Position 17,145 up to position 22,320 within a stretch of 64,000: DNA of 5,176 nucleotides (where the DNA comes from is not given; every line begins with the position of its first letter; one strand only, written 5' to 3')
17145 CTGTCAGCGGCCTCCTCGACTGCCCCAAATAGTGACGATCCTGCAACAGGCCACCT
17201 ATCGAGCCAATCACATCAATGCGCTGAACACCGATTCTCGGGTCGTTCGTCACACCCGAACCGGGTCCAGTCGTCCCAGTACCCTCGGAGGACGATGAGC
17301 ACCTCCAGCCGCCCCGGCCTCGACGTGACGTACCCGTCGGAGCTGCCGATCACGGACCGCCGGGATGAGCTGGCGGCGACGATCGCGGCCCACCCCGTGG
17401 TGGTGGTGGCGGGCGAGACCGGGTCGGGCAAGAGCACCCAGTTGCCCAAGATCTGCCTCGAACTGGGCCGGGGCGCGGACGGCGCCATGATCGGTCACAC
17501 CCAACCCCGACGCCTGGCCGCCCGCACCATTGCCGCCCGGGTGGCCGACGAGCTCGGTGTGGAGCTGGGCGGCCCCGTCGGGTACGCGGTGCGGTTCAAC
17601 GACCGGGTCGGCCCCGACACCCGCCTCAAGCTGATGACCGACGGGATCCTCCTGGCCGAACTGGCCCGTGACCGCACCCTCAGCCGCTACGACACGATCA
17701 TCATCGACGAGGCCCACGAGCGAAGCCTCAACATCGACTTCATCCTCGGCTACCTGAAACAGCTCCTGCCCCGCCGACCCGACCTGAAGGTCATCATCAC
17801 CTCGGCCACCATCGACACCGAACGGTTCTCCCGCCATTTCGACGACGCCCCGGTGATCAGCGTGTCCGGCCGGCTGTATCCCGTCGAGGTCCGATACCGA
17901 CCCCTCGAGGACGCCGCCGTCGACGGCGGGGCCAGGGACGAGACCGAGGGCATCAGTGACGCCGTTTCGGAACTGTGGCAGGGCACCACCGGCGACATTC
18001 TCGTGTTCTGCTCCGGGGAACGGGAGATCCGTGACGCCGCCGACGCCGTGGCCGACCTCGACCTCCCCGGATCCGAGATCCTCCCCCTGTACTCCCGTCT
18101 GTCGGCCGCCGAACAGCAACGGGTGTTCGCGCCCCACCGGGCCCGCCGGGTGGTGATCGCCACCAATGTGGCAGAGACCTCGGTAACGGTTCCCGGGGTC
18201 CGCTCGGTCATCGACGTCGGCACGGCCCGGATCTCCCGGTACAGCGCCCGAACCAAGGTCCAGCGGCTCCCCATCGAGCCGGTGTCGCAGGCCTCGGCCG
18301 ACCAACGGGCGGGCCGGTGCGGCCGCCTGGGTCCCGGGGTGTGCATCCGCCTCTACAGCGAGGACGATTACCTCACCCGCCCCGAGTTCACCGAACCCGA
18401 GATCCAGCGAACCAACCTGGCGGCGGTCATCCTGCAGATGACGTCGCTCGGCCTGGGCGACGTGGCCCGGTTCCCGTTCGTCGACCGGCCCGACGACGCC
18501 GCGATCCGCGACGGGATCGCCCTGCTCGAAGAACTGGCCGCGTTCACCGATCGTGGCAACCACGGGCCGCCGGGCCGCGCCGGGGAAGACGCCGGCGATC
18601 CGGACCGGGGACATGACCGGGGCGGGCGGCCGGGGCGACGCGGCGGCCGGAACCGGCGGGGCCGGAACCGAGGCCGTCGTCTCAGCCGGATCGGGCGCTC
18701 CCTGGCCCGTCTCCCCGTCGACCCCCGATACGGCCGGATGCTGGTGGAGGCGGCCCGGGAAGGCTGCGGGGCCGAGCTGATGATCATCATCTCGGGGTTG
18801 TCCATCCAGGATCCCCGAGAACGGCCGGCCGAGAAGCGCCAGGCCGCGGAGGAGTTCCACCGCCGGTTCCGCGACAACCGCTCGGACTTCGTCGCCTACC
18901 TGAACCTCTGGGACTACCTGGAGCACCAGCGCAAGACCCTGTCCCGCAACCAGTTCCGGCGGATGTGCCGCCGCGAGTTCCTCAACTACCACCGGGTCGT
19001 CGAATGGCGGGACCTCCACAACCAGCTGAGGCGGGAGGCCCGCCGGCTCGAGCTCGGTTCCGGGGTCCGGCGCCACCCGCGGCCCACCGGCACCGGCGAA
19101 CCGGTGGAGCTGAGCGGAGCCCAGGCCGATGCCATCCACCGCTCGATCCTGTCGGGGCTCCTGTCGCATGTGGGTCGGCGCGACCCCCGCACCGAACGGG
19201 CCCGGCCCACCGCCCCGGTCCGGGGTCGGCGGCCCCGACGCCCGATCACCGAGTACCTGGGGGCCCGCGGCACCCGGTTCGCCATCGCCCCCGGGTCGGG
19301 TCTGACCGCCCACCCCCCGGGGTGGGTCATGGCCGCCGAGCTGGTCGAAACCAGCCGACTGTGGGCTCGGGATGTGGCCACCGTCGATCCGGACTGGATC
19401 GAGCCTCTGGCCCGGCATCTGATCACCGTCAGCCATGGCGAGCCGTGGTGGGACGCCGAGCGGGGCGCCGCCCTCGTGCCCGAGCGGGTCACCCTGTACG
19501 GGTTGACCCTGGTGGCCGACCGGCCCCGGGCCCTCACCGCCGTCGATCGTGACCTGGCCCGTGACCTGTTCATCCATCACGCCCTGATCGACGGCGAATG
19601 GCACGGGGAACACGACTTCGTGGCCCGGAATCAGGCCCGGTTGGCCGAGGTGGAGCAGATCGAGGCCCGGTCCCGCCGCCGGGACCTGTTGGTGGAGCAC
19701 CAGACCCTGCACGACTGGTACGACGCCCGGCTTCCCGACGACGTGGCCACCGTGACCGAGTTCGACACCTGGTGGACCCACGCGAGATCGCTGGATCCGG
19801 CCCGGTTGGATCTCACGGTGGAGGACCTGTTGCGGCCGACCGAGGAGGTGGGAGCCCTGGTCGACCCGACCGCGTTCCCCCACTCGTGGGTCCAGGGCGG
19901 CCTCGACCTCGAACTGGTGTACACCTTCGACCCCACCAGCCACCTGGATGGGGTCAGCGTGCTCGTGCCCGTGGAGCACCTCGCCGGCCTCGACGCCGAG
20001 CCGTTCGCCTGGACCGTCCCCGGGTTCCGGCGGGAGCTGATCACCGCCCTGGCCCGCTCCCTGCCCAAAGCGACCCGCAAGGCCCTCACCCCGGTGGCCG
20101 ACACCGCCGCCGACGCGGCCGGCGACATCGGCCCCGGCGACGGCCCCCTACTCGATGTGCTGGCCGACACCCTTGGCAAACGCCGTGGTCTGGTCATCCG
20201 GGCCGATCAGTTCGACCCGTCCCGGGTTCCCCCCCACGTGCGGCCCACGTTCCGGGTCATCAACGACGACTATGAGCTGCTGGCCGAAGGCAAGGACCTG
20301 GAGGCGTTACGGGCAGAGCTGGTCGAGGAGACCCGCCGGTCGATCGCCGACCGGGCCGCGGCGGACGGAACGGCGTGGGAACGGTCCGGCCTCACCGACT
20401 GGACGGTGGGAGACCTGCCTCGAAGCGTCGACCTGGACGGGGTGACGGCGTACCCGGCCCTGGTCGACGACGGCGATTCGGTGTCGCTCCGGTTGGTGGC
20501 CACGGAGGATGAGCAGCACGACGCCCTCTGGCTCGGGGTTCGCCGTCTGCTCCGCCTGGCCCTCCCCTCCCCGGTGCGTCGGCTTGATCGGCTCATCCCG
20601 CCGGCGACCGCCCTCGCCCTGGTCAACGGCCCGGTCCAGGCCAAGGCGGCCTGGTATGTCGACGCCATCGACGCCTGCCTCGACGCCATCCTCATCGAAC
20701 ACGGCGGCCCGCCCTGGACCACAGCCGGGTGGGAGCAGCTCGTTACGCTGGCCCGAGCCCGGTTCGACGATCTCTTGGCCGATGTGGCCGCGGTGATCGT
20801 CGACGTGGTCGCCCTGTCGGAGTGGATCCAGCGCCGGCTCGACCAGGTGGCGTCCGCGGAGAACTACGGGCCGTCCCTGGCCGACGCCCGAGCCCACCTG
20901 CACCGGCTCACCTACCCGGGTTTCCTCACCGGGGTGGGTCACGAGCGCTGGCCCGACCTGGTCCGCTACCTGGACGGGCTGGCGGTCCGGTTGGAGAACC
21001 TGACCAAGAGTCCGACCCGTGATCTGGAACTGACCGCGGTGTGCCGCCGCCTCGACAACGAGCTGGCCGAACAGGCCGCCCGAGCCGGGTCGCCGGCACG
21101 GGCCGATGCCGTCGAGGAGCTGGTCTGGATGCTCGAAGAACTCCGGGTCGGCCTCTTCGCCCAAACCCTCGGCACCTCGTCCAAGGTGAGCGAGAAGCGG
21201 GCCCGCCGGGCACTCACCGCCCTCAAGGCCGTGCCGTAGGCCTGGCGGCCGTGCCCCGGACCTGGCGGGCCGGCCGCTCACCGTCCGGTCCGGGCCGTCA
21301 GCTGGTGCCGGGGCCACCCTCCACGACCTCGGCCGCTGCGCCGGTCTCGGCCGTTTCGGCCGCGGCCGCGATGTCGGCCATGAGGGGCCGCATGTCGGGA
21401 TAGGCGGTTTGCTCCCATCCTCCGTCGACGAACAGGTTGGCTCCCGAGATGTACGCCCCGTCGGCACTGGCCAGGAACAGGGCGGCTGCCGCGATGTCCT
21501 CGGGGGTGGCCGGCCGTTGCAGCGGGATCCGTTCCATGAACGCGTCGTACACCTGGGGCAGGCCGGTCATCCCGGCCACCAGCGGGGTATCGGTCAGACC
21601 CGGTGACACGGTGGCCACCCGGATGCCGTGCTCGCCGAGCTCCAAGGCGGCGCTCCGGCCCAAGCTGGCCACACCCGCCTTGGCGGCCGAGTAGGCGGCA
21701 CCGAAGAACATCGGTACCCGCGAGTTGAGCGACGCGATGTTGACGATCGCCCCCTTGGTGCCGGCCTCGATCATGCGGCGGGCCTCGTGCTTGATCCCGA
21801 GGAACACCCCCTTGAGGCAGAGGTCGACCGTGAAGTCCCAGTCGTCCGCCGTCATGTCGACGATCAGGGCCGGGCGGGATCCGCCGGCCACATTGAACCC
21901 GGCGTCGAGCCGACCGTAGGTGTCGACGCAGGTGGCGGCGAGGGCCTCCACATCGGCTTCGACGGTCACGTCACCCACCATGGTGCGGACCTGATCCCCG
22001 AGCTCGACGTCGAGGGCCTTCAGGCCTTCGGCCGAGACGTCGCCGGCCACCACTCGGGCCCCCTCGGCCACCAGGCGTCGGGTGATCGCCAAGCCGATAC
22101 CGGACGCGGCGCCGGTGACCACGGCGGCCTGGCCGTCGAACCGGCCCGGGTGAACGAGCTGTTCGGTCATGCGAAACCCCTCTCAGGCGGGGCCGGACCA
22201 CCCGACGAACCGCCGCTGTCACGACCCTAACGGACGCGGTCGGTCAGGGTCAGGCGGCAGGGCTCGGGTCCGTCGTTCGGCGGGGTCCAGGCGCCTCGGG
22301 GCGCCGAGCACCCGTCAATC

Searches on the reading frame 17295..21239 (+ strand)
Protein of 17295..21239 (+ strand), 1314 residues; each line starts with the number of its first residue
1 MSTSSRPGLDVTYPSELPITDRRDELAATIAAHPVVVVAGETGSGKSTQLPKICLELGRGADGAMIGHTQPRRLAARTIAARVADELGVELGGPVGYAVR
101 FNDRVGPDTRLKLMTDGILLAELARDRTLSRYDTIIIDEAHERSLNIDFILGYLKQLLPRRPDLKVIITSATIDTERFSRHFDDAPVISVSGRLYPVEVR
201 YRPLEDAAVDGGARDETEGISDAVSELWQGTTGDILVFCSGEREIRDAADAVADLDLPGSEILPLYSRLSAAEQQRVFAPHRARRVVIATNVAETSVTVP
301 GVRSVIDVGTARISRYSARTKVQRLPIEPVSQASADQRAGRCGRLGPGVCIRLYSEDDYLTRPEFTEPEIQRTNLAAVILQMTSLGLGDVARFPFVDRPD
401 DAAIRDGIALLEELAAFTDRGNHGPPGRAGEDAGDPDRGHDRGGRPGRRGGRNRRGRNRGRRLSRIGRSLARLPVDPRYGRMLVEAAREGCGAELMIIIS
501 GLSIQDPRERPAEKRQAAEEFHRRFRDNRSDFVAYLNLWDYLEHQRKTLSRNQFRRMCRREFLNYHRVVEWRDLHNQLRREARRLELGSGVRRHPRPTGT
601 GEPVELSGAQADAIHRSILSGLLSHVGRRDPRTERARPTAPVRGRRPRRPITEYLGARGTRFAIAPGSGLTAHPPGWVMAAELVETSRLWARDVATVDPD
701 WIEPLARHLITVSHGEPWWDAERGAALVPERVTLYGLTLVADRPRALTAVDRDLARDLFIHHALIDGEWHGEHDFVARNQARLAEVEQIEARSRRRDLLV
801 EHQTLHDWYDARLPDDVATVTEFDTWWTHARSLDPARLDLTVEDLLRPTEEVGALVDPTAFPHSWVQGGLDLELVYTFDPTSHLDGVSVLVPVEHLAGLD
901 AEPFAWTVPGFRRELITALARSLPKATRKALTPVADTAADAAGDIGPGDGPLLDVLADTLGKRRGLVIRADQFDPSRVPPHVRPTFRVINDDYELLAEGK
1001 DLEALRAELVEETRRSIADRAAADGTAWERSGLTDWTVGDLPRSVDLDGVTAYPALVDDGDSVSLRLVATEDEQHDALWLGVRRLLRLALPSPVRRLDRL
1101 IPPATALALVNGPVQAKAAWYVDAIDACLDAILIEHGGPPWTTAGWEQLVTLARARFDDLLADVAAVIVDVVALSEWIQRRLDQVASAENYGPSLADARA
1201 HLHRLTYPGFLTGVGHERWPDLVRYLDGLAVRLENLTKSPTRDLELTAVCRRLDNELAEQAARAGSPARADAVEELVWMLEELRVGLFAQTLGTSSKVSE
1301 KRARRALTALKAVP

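Call 47: search_protein_families(library=pfam, proteins=[window:17295-21239:+], max_evalue=0.00001)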
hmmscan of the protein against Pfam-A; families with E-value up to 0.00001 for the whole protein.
window:17295-21239:+ (1314 aa): 4 families
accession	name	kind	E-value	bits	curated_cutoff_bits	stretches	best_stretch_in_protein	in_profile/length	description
PF11898.13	DUF3418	-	2e-168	562.1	25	1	723-1308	2-581/582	Domain of unknown function (DUF3418)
PF07717.22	OB_NTP_bind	-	2.3e-13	50.5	29.5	1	614-708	1-82/83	Oligonucleotide/oligosaccharide-binding (OB)-fold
PF00271.37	Helicase_C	-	7.1e-12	46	23.5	1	226-346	9-110/110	Helicase conserved C-terminal domain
PF21010.2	HA2_C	-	6e-09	36.7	21.3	1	476-534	1-76/77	Helicase associated domain (HA2), ratchet-like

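Call 66: list_cluster_members(proteins=[window:17295-21239:+, window:53500-55494:-, window:51607-53463:-, window:22793-24079:+, window:24254-25420:+, window:36286-37503:+, window:40251-41519:+, window:59189-61120:+, window:61987-63345:-, window:8195-10255:+])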
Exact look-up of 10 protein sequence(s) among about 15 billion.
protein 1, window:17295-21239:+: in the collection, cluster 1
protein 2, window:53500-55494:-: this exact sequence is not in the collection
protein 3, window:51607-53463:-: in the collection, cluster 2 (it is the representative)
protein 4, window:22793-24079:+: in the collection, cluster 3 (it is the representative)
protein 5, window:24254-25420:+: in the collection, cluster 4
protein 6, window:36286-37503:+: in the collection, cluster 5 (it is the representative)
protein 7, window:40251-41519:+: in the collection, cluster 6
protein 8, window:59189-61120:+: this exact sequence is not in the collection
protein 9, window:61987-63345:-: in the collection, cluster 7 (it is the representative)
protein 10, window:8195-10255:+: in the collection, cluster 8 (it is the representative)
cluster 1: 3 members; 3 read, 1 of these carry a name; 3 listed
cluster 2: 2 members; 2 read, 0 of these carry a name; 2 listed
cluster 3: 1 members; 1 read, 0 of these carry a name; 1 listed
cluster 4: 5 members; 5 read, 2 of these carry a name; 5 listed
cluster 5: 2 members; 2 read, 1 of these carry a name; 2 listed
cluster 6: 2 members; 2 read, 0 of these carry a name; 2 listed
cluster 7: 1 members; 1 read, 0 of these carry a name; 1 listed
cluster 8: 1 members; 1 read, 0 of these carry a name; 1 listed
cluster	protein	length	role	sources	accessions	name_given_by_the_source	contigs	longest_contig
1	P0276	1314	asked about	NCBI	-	-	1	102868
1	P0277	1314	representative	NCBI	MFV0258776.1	MAG: ATP-dependent RNA helicase HrpA [Acidimicrobiales bacterium]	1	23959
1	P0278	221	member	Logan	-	-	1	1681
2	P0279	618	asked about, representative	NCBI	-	-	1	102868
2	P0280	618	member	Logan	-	-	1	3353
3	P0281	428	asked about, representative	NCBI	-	-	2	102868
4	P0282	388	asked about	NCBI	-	-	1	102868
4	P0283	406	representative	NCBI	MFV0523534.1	MAG: amidohydrolase family protein [Acidimicrobiales bacterium]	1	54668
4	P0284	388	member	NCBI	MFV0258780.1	MAG: amidohydrolase family protein [Acidimicrobiales bacterium]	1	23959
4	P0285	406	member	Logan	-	-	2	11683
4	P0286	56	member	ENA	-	-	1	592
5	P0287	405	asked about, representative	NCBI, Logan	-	-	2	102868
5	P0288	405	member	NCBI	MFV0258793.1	MAG: CaiB/BaiF CoA transferase family protein [Acidimicrobiales bacterium]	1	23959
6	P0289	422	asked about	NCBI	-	-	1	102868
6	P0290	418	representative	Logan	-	-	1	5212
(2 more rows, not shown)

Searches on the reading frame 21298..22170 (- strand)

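Call 47: search_protein_families(library=pfam, proteins=[window:21298-22170:-], max_evalue=0.00001)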
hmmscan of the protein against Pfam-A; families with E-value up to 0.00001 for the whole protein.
window:21298-22170:- (290 aa): 3 families
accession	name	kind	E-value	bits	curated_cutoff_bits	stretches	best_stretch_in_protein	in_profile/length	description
PF13561.12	adh_short_C2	-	7.2e-61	206.2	27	1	20-252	1-235/236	Enoyl-(Acyl carrier protein) reductase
PF00106.31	adh_short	-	6.7e-47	159.9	26.6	1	15-199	2-188/195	short chain dehydrogenase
PF08659.16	KR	-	5.9e-08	33.3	22.6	1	17-164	4-153/180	KR domain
